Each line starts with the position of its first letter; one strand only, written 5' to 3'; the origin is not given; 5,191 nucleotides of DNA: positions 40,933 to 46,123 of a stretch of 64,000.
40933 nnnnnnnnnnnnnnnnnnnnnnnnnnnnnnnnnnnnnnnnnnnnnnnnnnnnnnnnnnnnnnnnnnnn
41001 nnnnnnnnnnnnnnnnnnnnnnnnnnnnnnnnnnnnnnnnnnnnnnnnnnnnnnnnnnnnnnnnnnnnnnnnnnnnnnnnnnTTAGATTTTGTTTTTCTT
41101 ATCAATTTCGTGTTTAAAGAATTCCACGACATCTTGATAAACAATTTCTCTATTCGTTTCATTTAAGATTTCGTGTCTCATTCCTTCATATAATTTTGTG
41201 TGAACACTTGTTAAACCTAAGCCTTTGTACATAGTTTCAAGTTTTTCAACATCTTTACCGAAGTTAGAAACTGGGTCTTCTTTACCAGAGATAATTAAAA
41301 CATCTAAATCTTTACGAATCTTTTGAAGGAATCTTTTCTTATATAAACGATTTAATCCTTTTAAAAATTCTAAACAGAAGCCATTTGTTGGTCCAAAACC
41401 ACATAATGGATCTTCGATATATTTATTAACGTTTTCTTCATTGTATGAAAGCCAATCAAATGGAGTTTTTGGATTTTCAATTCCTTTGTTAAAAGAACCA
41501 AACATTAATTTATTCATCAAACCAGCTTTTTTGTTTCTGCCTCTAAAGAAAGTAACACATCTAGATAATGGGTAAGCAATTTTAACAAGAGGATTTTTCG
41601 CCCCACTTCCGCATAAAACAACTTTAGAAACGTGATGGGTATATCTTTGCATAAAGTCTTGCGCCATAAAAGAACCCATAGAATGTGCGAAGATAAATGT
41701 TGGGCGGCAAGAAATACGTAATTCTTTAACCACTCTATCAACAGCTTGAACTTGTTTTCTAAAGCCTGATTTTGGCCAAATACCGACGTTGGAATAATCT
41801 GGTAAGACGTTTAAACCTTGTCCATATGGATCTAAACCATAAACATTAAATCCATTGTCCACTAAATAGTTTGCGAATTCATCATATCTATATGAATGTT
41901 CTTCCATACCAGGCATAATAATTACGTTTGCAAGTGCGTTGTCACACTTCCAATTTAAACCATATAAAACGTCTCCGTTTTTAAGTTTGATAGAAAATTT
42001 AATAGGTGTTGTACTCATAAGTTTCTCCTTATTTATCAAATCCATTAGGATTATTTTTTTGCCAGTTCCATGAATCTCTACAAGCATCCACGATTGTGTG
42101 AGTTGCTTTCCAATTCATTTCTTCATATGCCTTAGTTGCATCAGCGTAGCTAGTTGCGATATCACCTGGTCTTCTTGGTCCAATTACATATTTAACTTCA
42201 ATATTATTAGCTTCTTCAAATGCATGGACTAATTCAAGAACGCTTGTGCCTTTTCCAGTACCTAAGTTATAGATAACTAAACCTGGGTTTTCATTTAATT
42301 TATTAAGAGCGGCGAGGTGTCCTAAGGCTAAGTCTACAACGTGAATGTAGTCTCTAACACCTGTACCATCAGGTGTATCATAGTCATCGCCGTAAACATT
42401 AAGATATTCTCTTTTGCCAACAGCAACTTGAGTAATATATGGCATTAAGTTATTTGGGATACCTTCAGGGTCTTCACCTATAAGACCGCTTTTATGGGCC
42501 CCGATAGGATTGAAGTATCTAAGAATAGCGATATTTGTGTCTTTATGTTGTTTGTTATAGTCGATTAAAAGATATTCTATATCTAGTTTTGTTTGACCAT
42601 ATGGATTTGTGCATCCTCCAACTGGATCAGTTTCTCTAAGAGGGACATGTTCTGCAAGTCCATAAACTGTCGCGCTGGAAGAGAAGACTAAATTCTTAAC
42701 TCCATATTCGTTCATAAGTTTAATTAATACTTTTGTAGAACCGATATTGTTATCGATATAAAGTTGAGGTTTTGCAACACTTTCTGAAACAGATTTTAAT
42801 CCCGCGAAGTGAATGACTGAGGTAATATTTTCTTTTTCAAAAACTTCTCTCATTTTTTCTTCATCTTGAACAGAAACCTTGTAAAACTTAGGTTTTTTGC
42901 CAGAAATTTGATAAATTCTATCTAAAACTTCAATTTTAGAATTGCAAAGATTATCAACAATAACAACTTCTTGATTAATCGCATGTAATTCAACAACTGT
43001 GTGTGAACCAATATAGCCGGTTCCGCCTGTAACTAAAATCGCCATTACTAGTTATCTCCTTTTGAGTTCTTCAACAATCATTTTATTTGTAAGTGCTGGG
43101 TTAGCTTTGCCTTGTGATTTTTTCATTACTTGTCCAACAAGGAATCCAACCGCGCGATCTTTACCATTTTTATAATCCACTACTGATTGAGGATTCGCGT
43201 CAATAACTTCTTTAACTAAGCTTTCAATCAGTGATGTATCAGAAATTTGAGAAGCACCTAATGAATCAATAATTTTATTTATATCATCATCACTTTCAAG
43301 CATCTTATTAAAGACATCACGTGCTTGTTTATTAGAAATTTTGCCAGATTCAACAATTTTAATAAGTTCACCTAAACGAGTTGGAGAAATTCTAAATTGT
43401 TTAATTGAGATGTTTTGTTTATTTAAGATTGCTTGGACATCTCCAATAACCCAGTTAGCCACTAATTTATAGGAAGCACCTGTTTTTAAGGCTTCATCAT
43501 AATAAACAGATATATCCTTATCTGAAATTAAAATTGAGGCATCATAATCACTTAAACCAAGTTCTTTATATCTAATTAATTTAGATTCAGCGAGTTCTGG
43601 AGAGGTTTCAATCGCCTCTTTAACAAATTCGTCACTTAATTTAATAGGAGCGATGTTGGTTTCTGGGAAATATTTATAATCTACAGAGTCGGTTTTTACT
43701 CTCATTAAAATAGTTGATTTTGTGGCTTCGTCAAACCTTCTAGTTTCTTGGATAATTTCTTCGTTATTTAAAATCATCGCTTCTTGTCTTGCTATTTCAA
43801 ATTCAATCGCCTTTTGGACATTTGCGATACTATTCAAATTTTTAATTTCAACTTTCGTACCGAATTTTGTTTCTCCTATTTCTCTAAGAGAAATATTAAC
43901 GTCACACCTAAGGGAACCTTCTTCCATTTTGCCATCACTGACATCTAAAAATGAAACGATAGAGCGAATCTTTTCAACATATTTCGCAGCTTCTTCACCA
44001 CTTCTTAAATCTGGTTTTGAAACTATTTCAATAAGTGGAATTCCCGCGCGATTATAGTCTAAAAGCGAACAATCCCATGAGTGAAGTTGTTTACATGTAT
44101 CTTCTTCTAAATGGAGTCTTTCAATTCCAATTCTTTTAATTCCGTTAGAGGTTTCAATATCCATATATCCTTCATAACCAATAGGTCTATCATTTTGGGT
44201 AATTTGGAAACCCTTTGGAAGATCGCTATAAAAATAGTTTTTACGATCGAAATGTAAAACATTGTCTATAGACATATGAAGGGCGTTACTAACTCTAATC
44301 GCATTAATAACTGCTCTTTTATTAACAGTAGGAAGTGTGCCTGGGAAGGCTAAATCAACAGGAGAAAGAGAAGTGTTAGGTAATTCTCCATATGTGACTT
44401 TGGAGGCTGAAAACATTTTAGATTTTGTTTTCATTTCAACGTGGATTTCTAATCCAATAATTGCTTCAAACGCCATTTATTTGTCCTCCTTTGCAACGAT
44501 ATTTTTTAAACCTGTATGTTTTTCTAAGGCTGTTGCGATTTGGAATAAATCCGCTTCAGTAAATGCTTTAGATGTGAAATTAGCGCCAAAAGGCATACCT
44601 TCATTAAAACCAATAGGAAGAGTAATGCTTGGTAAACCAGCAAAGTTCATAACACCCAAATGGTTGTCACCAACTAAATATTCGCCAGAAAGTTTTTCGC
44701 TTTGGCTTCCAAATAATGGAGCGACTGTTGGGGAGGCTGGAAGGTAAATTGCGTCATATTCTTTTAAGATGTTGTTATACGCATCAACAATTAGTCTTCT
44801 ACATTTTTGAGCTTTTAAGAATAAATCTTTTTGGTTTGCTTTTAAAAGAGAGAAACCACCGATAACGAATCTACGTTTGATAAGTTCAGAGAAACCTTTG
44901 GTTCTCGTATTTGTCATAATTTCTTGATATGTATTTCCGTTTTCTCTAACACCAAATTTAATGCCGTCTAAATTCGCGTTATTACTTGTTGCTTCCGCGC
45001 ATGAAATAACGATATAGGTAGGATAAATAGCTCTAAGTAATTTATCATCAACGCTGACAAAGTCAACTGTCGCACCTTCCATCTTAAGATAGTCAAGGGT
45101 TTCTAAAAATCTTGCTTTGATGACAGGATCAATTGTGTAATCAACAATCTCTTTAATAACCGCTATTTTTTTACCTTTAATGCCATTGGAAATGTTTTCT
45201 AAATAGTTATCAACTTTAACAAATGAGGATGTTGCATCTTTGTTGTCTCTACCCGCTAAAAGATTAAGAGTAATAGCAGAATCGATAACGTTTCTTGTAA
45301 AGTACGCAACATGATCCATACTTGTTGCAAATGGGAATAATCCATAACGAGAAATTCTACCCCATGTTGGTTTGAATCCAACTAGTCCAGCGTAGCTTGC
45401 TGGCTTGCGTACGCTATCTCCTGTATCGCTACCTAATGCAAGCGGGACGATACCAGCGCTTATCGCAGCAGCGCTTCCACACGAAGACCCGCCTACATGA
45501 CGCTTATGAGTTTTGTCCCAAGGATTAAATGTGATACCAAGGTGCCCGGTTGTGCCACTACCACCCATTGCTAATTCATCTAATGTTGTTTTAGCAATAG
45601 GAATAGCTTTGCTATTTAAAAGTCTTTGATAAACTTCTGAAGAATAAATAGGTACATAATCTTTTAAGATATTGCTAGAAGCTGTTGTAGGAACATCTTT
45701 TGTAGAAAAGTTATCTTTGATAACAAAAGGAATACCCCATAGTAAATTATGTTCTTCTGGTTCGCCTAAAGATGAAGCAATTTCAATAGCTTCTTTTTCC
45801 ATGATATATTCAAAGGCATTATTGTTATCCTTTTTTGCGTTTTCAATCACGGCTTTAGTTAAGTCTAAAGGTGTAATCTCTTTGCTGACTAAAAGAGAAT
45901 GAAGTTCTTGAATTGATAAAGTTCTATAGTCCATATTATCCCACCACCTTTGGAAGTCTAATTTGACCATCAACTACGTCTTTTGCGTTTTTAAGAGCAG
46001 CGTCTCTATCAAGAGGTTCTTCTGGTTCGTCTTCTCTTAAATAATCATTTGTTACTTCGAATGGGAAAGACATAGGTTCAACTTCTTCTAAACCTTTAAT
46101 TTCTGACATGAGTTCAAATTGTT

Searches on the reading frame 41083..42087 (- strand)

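Call 73: search_protein_families(library=pfam, proteins=[window:41083-42087:-], max_evalue=0.0001)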
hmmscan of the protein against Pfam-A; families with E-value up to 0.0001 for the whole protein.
window:41083-42087:- (334 aa): 3 families
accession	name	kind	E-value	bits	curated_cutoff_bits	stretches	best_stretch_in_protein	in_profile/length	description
PF12146.15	Hydrolase_4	-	6.8e-40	137.3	27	1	51-312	3-239/239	Serine aminopeptidase, S33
PF00561.26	Abhydrolase_1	-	1.6e-10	41.5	25.8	1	55-273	3-212/245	alpha/beta hydrolase fold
PF12697.13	Abhydrolase_6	-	1.3e-05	26.4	26.3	1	63-184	11-111/217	Alpha/beta hydrolase family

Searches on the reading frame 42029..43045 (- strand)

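Call 73: search_protein_families(library=pfam, proteins=[window:42029-43045:-], max_evalue=0.0001)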
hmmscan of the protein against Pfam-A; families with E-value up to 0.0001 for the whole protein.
window:42029-43045:- (338 aa): 7 families
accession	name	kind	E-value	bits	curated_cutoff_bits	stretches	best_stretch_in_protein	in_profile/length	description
PF16363.11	GDP_Man_Dehyd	-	1.2e-52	179.9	27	1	4-324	1-331/332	GDP-mannose 4,6 dehydratase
PF01370.27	Epimerase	-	1.8e-51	175.3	20.9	1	3-262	1-240/240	NAD dependent epimerase/dehydratase family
PF02719.21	Polysacc_synt_2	-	1.6e-17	64.1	20.2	1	3-184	1-175/293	Polysaccharide biosynthesis protein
PF01073.25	3Beta_HSD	-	4.7e-15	55.8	22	1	4-130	1-122/280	3-beta hydroxysteroid dehydrogenase/isomerase family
PF04321.23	RmlD_sub_bind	-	1.9e-10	40.7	27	1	1-167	1-143/287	RmlD substrate binding domain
PF07993.18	NAD_binding_4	-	1.5e-08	34.5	20.1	1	63-187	80-214/258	Male sterility protein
PF13460.12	NAD_binding_10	-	5.7e-05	23.5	27.2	0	7-129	1-103/184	NAD(P)H-binding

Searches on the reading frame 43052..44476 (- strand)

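Call 73: search_protein_families(library=pfam, proteins=[window:43052-44476:-], max_evalue=0.0001)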
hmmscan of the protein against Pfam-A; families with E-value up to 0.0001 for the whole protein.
window:43052-44476:- (474 aa): 2 families
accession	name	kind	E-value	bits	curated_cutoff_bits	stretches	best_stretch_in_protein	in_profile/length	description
PF02934.20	GatB_N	-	2.2e-114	381.8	23.4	1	6-285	2-276/277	GatB/GatE catalytic domain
PF02637.23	GatB_Yqey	-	2.4e-51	174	27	1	325-471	2-148/148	GatB domain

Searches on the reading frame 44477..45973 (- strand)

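Call 73: search_protein_families(library=pfam, proteins=[window:44477-45973:-], max_evalue=0.0001)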
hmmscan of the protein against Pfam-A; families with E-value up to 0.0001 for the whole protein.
window:44477-45973:- (498 aa): 1 family
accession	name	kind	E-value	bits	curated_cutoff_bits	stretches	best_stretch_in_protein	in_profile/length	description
PF01425.27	Amidase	-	8.4e-108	361.7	27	1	38-476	2-444/445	Amidase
